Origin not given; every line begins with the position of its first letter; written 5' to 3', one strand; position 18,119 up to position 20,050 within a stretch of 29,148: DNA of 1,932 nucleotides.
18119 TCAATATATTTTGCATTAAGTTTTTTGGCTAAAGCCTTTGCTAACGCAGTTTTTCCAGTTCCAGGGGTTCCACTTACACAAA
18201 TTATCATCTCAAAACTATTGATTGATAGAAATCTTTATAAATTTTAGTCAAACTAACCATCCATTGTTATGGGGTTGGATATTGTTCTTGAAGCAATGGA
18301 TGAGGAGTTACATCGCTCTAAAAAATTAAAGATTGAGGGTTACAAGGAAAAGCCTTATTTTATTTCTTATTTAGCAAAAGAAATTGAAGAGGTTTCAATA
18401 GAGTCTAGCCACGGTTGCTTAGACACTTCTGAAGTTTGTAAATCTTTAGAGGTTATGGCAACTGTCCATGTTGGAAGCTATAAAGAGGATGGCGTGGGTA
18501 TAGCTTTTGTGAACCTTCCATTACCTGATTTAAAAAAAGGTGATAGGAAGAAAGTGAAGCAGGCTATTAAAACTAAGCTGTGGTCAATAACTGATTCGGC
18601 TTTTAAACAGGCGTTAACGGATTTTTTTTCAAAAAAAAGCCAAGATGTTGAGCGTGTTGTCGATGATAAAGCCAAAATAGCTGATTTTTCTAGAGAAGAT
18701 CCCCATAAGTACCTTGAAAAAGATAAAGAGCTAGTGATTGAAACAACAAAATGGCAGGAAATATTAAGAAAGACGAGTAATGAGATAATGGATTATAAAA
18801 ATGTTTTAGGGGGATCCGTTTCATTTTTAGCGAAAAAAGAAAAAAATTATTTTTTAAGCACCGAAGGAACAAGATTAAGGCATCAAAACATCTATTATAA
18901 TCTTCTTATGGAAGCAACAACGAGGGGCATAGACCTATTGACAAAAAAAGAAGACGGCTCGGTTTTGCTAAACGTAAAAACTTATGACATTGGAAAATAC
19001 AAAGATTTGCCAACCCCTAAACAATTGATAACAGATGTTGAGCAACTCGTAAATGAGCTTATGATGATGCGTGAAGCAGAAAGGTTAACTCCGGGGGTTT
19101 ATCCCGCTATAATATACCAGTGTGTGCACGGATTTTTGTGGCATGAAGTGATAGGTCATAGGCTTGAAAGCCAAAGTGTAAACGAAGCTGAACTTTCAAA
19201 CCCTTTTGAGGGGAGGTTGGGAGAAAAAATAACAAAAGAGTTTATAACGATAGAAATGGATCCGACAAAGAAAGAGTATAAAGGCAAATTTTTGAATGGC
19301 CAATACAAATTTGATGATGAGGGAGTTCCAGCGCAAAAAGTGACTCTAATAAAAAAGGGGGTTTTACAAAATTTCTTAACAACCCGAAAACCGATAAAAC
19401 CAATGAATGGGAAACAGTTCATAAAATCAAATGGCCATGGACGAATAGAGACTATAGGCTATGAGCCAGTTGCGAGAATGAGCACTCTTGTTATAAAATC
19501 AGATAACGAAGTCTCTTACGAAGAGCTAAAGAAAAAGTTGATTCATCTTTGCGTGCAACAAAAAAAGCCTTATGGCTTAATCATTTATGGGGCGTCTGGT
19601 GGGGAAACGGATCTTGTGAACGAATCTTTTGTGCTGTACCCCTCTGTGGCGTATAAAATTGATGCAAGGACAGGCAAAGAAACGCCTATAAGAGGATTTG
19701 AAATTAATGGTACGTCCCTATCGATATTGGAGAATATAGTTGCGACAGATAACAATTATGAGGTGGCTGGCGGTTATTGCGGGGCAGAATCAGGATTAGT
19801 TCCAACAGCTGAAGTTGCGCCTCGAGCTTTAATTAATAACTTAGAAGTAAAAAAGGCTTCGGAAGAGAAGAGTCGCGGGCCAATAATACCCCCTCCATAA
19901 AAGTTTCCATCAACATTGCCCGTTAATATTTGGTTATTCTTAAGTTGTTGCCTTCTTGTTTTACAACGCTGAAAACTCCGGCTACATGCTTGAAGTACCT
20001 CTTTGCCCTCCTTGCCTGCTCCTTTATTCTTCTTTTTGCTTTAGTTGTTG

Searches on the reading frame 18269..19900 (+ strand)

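Call 76: search_protein_families(library=pfam, proteins=[window:18269-19900:+], max_evalue=0.001)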
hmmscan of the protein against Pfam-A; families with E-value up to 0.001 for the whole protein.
window:18269-19900:+ (543 aa): 1 family
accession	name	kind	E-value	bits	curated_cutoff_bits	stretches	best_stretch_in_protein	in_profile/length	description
PF19289.4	PmbA_TldD_3rd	-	1e-32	113.5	22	1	276-528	2-219/220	PmbA/TldA metallopeptidase C-terminal domain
